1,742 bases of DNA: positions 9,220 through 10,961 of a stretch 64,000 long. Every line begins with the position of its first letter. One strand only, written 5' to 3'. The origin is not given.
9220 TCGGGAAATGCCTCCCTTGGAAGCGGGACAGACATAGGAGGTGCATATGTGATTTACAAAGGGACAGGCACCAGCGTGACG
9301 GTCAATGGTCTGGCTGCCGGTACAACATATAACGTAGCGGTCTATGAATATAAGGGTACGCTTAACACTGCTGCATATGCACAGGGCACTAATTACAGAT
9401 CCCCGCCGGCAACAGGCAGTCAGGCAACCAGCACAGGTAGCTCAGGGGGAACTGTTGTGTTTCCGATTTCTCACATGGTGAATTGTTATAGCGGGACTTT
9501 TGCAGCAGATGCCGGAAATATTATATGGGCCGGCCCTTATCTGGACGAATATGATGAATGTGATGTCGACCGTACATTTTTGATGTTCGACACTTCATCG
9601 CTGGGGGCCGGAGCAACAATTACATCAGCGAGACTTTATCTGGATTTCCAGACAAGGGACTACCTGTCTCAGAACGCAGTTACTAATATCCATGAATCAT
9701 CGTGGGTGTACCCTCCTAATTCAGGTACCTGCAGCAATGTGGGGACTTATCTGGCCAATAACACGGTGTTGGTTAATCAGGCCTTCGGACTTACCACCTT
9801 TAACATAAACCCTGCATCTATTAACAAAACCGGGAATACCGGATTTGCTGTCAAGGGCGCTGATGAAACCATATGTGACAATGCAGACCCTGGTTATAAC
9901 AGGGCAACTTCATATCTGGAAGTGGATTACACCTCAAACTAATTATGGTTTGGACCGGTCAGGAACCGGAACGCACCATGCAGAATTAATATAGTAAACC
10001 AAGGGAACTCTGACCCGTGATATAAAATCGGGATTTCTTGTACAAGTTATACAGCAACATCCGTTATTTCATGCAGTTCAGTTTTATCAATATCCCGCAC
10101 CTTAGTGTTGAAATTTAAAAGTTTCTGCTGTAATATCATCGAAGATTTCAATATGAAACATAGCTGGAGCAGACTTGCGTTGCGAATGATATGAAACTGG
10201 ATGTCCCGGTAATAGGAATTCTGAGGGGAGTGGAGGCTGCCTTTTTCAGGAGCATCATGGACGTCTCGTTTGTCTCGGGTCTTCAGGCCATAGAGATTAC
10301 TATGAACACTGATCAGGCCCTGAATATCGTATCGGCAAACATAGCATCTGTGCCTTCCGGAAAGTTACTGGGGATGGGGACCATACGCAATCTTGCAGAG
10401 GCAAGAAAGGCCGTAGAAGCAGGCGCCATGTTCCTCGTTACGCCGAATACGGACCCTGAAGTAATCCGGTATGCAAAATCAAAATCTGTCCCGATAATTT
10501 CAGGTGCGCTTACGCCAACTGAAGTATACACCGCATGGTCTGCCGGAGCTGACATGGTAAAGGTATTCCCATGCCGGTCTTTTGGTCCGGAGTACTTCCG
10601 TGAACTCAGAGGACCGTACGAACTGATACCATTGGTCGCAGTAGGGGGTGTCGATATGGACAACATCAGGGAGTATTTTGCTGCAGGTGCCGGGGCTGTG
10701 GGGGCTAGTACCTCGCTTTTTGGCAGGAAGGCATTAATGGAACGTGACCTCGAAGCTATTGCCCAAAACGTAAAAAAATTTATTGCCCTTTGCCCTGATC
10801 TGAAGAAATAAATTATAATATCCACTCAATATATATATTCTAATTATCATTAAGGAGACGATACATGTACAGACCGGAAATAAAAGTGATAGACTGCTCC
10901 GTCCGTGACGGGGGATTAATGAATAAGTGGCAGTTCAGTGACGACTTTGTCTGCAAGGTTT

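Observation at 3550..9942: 2130-aa multihaem cytochrome fused to LamG, FN3-like and DNRLRE-like modules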

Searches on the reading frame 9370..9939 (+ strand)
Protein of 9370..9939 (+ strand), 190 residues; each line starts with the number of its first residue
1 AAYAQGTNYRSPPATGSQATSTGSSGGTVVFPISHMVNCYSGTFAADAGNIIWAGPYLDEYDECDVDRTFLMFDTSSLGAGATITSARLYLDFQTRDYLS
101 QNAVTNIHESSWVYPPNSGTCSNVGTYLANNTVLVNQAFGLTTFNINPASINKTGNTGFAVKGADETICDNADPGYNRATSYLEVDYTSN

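Call 13: search_protein_families(library=pfam, proteins=[window:9370-9939:+], max_evalue=10)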
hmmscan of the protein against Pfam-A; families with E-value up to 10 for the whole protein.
window:9370-9939:+ (190 aa): 1 family
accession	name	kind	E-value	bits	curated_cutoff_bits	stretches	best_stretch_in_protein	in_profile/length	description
PF21882.2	Gp53-like_C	-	0.13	13.2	24.9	1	18-52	12-46/84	Putative tail fiber protein gp53-like, C-terminal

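Call 14: search_protein_families(library=ncbifam, proteins=[window:9370-9939:+], max_evalue=10)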
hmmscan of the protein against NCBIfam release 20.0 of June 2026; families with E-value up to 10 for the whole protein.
window:9370-9939:+ (190 aa): 1 family
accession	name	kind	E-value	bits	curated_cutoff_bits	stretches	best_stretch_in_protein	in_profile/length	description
NF033679.1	DNRLRE_dom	domain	7.2e-06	26.2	34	1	66-167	30-142/164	DNRLRE domain-containing protein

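Call 28: find_homologous_proteins(query=window:9397-9939:+, max_evalue=0.001)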
Query window:9397-9939:+ (181 aa): 2 proteins with E <= 0.001 among 135 candidates.
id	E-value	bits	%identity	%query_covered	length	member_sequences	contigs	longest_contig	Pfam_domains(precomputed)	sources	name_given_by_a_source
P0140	1.6e-73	264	66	100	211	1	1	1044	-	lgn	-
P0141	7.8e-33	132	57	65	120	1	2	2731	-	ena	-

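Call 55: search_protein_representatives(protein=window:9397-9939:+)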
Query: 181 residues. Proteins with E-value up to 0.001 (for the whole library): 21; up to 1e-10: 9; up to 1e-30: 7. The best 21 are listed.
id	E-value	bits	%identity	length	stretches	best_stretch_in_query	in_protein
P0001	9.2e-115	397.1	100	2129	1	1-181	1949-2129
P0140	5.0e-74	264.4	69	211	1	3-181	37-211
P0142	3.7e-37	144.3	47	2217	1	2-180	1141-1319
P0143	1.5e-34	135.9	53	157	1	41-181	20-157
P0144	2.2e-34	135.3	49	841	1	2-179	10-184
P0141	2.5e-33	131.9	58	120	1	63-179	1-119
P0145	1.3e-32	129.5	48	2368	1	11-181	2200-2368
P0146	2.1e-27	112.6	38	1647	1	2-178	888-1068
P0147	9.9e-27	110.4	46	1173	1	2-179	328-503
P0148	9.3e-08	48.6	36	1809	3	51-101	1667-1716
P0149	9.6e-07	45.3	34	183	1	41-167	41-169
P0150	1.7e-06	44.5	63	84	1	4-58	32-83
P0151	2.9e-05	40.5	36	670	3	52-114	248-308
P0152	7.7e-05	39.1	37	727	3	56-96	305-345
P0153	1.9e-04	37.8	34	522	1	43-180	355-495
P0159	7.6e-04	35.8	33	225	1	35-169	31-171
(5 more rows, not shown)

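Call 57: search_protein_families(library=ncbifam, alignment_id=A5, max_evalue=0.001)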
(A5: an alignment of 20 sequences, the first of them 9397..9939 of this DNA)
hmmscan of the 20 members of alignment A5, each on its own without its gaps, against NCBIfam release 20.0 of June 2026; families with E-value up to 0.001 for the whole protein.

A. member 1, window:9397-9939:+ (181 aa): 1 family
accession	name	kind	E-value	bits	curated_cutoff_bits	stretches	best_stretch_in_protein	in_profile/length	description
NF033679.1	DNRLRE_dom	domain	5.5e-06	26.5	34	1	57-158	30-142/164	DNRLRE domain-containing protein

B. families by the number of members that match (of 20 scanned): 16 families
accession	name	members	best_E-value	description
NF033679.1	DNRLRE_dom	16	2.2e-100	DNRLRE domain-containing protein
NF038114.1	rightmost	4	3.1e-15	PxKF domain-containing protein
NF047446.1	barrel_OmpL47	4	5.6e-14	OmpL47-type beta-barrel domain-containing protein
NF047441.1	Lepto_OmpL47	4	3.2e-08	multi-beta-barrel domain surface protein OmpL47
NF033932.1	LapB_rpt_80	3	1.3e-09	LapB repeat-containing protein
TIGR04183.1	Por_Secre_tail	2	2.8e-13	T9SS type A sorting domain-containing protein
NF033510.3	Ca_tandemer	2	0.00045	Ca2+-stabilized repeat-containing adhesin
TIGR01904.2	GSu_C4xC__C2xCH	1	2.2e-60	CxxxxCH/CxxCH domain c-type cytochrome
NF041740.1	choice_anch_T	1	7.8e-15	choice-of-anchor T family protein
NF038113.1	T9SSA_dep_M36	1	4.6e-09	T9SS-dependent M36 family metallopeptidase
NF052521.1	TafC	1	5.5e-09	TafC family fimbrial protein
TIGR01451.2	B_ant_repeat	1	9.4e-08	DUF11 type repeat protein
NF033506.0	PACE-CTERM-PROT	1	1.1e-06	putative S-layer protein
TIGR03900.1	prc_long_Delta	1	2e-05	MXAN_5808 family serine peptidase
NF040485.1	ZirU_fam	1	3e-05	ZirU family protein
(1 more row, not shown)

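Call 58: search_protein_families(library=pfam, alignment_id=A5, max_evalue=0.001)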
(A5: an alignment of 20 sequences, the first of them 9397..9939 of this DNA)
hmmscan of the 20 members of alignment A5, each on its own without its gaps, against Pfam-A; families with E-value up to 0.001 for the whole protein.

A. member 1, window:9397-9939:+ (181 aa): 0 families

B. families by the number of members that match (of 20 scanned): 32 families (the first 25 are shown)
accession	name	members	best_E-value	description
PF24517.2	CBM96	6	1.5e-69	Carbohydrate-binding module family 96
PF00688.24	TGFb_propeptide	6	6.1e-25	TGF-beta propeptide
PF02494.22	HYR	4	9.9e-68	HYR domain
PF06848.17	Disaggr_repeat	4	1.9e-40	Disaggregatase related repeat domain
PF09136.16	Glucodextran_B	3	5.8e-10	Glucodextranase, domain B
PF18962.6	Por_Secre_tail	2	1.7e-12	Secretion system C-terminal sorting domain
PF13750.12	Big_3_3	2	3.5e-10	Bacterial Ig-like domain (group 3)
PF19077.6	Big_13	2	0.00026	Bacterial Ig-like domain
PF16656.11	Pur_ac_phosph_N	1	3.5e-29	Purple acid Phosphatase, N-terminal domain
PF10633.15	NPCBM_assoc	1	6.9e-21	NPCBM-associated, NEW3 domain of alpha-galactosidase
PF09698.15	GSu_C4xC__C2xCH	1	1.3e-19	Geobacter CxxxxCH...CXXCH motif (GSu_C4xC__C2xCH)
PF00041.27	fn3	1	6.4e-19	Fibronectin type III domain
PF18911.6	PKD_4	1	6.9e-19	PKD domain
PF11614.14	FixG_C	1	6.3e-18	IG-like fold at C-terminal of FixG, putative oxidoreductase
PF13385.13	Laminin_G_3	1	7.7e-16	Concanavalin A-like lectin/glucanases superfamily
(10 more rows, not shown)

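Call 59: search_protein_families(library=ncbifam, proteins=[P0140, P0142, P0143, P0144, P0145, P0146, P0147, P0149, P0153, P0159], max_evalue=0.001)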
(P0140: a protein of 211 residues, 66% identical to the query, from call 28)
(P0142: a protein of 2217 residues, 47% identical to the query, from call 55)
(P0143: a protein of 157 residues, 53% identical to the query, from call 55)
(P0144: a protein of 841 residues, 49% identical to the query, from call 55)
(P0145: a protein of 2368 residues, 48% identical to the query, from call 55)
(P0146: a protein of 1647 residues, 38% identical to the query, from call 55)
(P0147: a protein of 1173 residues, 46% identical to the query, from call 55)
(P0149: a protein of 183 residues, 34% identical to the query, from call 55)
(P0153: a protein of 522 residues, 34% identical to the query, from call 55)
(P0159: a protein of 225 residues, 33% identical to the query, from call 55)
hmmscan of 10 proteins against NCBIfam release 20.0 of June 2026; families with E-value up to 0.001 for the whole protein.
P0140 (211 aa): 1 family
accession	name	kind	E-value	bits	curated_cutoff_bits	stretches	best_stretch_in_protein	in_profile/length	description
NF033679.1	DNRLRE_dom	domain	9.6e-06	25.8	34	1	87-147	30-93/164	DNRLRE domain-containing protein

P0142 (2217 aa): 5 families
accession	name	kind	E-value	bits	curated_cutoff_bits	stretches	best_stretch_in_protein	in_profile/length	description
NF047446.1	barrel_OmpL47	domain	5.6e-14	52.3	40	0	741-776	32-68/68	OmpL47-type beta-barrel domain-containing protein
NF038114.1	rightmost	domain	2.7e-10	40.6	35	1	2117-2212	13-109/113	PxKF domain-containing protein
NF033932.1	LapB_rpt_80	domain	1.3e-09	38.2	45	1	834-876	1-43/83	LapB repeat-containing protein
NF047441.1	Lepto_OmpL47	equivalog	3.2e-08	33.6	250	0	752-868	113-239/336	multi-beta-barrel domain surface protein OmpL47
NF033510.3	Ca_tandemer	repeat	0.0009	19.6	50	1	675-767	4-95/96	Ca2+-stabilized repeat-containing adhesin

P0143 (157 aa): 1 family
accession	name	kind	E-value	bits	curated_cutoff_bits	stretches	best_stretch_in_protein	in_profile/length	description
NF033679.1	DNRLRE_dom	domain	1.3e-06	28.5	34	1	21-133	19-122/164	DNRLRE domain-containing protein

P0144 (841 aa): 4 families
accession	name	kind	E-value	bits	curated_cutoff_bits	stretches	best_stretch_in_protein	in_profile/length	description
NF038114.1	rightmost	domain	3.1e-15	56.5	35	1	733-840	2-113/113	PxKF domain-containing protein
NF047446.1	barrel_OmpL47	domain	4.7e-06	27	40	0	692-719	33-60/68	OmpL47-type beta-barrel domain-containing protein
NF033679.1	DNRLRE_dom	domain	1.1e-05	25.6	34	1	46-105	12-76/164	DNRLRE domain-containing protein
NF047441.1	Lepto_OmpL47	equivalog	8e-05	22.4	250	0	541-599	113-174/336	multi-beta-barrel domain surface protein OmpL47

P0145 (2368 aa): 2 families
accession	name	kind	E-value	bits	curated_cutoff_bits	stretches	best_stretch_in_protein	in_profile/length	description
TIGR01904.2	GSu_C4xC__C2xCH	domain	2.2e-60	200.4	27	7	163-238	1-73/73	CxxxxCH/CxxCH domain c-type cytochrome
NF052521.1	TafC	equivalog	5.5e-09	35.6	410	1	898-1101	158-358/373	TafC family fimbrial protein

P0146 (1647 aa): 6 families
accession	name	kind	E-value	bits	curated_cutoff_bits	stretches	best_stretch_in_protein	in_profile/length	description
NF047446.1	barrel_OmpL47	domain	1.8e-10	41.1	40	0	1491-1530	25-65/68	OmpL47-type beta-barrel domain-containing protein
NF038114.1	rightmost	domain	6.8e-10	39.3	35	1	1540-1646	2-112/113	PxKF domain-containing protein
NF033932.1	LapB_rpt_80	domain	3.4e-06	27.2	45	0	1427-1461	1-36/83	LapB repeat-containing protein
NF033679.1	DNRLRE_dom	domain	3.5e-05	23.9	34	1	931-991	21-80/164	DNRLRE domain-containing protein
NF047441.1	Lepto_OmpL47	equivalog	0.00012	21.8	250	0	1348-1408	113-176/336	multi-beta-barrel domain surface protein OmpL47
NF033510.3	Ca_tandemer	repeat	0.00045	20.5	50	1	694-748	43-95/96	Ca2+-stabilized repeat-containing adhesin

P0147 (1173 aa): 5 families
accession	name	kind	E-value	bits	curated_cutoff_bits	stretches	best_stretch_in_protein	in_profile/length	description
NF038114.1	rightmost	domain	3.3e-10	40.3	35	1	1066-1172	2-112/113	PxKF domain-containing protein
NF047446.1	barrel_OmpL47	domain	6.4e-08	32.9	40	0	161-191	33-63/68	OmpL47-type beta-barrel domain-containing protein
NF033679.1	DNRLRE_dom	domain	6.4e-08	32.8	34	1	368-426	15-78/164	DNRLRE domain-containing protein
NF047441.1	Lepto_OmpL47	equivalog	1.3e-06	28.3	250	0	156-200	282-326/336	multi-beta-barrel domain surface protein OmpL47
NF033932.1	LapB_rpt_80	domain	4e-05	23.8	45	0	945-1023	3-80/83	LapB repeat-containing protein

P0149 (183 aa): 0 families

P0153 (522 aa): 0 families

P0159 (225 aa): 1 family
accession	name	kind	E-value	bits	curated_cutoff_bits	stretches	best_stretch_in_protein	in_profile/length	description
NF033679.1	DNRLRE_dom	domain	0.00038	20.5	34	1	28-99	10-82/164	DNRLRE domain-containing protein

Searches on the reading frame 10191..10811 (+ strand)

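Call 10: search_protein_families(library=pfam, proteins=[window:10191-10811:+], max_evalue=0.001)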
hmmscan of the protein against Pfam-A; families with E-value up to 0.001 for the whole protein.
window:10191-10811:+ (206 aa): 2 families
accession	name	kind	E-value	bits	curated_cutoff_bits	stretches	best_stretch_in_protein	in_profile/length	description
PF01081.25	Aldolase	-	3.5e-28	98.8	27.8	1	19-192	22-195/196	KDPG and KHG aldolase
PF02581.23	TMP-TENI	-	5e-05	23.2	27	0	129-171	134-175/180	Thiamine monophosphate synthase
